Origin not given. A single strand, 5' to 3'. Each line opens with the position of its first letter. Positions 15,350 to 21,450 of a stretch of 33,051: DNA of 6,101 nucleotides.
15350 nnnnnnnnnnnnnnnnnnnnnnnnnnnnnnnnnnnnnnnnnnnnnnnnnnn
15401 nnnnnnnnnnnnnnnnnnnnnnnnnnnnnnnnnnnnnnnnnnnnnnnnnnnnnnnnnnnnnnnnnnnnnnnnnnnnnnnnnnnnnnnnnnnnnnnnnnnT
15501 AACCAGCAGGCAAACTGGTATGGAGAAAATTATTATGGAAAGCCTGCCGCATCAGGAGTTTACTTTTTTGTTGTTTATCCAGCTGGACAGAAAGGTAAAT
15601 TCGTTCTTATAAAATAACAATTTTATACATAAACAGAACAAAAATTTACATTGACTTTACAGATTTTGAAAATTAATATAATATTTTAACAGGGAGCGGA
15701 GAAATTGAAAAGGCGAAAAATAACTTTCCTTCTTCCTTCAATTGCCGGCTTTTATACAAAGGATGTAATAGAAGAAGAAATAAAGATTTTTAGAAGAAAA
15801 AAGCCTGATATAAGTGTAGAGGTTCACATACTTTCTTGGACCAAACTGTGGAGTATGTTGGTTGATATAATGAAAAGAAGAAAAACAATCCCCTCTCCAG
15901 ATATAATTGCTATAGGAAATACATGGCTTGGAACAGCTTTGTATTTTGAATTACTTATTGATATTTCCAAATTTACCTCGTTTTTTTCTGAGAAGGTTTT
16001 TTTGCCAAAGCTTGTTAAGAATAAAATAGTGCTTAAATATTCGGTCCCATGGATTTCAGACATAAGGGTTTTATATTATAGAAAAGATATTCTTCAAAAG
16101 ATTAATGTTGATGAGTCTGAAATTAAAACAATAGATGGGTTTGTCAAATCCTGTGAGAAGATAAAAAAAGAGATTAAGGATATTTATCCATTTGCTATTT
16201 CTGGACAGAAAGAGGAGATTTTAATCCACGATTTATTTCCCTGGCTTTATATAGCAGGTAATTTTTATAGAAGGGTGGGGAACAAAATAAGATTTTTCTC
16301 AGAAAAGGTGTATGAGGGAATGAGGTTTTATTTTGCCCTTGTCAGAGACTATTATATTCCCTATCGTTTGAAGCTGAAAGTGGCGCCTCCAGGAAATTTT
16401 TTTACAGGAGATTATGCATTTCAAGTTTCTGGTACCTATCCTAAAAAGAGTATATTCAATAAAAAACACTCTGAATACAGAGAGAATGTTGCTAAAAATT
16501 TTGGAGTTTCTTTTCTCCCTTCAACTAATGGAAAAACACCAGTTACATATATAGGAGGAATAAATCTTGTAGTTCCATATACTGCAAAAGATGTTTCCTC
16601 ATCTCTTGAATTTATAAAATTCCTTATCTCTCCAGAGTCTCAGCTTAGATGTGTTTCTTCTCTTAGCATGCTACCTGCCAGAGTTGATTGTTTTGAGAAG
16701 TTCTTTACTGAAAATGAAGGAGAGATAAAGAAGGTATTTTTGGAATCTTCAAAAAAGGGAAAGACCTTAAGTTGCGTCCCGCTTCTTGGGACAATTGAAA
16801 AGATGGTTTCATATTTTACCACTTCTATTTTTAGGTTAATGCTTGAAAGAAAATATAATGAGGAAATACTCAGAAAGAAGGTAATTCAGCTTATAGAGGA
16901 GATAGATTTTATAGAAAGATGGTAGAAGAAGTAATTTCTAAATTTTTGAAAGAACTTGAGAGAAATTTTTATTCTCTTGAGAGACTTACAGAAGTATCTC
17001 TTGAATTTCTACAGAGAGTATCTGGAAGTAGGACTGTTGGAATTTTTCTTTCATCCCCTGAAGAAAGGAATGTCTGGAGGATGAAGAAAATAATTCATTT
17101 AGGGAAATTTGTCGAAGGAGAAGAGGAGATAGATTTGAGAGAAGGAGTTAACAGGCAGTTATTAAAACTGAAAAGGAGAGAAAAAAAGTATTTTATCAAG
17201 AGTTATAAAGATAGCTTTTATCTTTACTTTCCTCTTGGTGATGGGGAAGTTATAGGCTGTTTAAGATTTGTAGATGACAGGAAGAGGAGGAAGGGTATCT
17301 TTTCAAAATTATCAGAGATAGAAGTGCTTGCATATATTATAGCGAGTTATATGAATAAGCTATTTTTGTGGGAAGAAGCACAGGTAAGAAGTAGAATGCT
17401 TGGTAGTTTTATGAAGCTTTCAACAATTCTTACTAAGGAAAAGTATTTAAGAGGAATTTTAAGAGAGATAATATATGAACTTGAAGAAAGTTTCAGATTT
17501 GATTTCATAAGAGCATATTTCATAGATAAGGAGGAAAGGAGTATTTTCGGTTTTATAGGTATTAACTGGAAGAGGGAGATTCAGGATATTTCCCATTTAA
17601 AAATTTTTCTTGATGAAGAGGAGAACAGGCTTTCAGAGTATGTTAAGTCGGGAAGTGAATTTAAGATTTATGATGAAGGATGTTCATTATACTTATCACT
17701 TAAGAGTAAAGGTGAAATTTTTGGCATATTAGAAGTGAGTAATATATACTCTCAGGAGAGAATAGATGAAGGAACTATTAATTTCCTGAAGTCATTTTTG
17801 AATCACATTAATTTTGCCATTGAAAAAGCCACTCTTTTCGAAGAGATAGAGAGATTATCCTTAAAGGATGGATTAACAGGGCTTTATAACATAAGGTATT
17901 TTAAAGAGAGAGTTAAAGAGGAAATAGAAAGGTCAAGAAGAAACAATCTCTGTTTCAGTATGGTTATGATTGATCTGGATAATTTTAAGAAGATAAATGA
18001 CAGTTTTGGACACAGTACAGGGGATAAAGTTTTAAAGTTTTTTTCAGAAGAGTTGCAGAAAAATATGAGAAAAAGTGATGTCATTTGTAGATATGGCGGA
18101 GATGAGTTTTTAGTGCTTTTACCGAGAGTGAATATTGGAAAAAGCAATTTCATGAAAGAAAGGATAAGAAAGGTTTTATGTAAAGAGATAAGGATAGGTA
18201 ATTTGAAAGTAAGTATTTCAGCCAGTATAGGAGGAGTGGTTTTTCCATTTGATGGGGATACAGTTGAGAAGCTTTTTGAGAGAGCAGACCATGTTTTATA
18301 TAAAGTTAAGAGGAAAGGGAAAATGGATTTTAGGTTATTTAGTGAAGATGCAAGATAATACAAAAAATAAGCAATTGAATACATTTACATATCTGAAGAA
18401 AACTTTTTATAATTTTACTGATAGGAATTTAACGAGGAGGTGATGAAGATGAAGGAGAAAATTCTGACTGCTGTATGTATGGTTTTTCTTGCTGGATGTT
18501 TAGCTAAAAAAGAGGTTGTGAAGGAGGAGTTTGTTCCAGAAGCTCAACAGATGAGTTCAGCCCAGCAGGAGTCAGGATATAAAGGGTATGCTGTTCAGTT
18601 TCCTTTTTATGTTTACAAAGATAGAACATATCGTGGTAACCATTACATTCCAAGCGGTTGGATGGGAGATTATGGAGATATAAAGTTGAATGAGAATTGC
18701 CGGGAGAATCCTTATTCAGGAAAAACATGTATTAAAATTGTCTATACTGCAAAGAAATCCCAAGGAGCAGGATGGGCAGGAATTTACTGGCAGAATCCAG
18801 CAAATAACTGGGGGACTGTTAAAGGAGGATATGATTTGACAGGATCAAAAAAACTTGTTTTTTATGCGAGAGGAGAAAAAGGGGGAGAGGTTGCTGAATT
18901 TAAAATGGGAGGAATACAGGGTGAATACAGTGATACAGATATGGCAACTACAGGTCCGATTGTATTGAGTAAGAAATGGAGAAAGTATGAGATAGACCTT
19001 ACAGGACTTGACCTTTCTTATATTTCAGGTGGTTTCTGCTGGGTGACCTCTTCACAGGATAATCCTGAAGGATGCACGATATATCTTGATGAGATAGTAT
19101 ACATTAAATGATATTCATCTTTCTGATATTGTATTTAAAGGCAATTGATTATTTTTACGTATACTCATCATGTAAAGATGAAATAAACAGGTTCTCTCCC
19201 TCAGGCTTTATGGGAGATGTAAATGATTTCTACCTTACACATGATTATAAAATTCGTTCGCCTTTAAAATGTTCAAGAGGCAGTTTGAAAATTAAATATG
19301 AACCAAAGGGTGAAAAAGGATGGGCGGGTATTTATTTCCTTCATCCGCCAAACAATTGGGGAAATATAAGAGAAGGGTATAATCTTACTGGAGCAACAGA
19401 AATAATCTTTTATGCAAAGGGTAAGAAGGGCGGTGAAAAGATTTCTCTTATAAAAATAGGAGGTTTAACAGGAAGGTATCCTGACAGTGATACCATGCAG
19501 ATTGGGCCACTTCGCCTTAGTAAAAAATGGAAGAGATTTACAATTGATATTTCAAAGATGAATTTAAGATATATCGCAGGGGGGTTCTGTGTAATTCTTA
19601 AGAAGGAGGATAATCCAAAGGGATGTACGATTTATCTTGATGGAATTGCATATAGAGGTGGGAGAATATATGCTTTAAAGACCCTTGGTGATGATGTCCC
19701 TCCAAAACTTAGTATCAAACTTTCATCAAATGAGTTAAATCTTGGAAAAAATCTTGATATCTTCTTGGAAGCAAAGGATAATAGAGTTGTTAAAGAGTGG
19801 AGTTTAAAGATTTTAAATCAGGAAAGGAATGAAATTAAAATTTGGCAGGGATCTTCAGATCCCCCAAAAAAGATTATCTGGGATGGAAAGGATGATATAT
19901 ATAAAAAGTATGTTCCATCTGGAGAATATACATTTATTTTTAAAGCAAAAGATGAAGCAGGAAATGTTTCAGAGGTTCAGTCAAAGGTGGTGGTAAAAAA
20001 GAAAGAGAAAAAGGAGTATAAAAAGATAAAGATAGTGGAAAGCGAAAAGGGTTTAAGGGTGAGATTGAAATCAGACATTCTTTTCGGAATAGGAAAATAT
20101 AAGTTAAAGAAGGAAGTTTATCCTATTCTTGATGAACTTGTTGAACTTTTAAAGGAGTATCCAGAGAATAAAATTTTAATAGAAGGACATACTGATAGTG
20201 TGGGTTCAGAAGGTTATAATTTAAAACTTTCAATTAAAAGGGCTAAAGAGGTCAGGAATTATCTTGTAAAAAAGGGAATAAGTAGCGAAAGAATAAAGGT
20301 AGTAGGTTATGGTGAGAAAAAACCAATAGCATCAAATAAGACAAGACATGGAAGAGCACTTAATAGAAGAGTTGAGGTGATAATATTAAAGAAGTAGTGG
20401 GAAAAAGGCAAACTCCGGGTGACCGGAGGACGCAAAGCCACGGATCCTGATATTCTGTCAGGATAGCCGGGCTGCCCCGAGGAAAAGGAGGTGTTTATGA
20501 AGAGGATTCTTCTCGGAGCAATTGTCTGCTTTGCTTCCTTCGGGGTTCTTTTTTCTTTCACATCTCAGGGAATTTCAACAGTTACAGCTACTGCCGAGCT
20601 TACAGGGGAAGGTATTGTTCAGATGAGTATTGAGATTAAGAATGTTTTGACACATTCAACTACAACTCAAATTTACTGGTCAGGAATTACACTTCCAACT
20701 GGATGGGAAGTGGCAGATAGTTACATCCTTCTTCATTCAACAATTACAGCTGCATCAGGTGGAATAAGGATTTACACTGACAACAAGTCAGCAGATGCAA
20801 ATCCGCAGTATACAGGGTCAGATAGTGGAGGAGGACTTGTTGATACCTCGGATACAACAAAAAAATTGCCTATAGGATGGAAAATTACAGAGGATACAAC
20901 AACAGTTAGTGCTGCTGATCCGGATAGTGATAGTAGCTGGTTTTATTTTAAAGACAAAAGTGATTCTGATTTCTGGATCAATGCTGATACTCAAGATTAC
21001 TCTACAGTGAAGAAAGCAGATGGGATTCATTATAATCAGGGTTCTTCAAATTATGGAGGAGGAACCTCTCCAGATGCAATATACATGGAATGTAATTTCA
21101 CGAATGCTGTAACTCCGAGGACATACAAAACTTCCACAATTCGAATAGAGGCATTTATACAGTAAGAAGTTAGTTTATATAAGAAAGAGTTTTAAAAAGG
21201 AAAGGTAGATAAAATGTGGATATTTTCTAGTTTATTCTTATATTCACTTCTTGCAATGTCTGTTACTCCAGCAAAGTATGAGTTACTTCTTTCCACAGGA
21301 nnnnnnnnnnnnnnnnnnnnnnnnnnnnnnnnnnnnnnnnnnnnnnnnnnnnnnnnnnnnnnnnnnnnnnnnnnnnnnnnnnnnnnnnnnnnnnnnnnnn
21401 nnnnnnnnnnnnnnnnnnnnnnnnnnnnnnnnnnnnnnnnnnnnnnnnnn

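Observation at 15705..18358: Leaderless SBP-like protein coupled to a soluble GAF-GGDEF cyclase: candidate cytoplasmic sugar to c-di-GMP sensor feeding the riboswitch 2 kb downstream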

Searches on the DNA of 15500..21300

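Call 68: search_rna_families(source=window, start=15500, end=21300, threshold=evalue, max_evalue=1)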
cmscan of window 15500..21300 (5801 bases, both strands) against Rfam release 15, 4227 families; matches with E-value up to 1: 1.
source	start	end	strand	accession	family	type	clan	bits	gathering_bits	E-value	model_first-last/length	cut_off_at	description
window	20398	20480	+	RF03167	c-di-GMP-I-GGC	Cis-reg; riboswitch;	CL00126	72.7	59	2.5e-16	1-80/80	no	c-di-GMP-I-GGC riboswitch aptamer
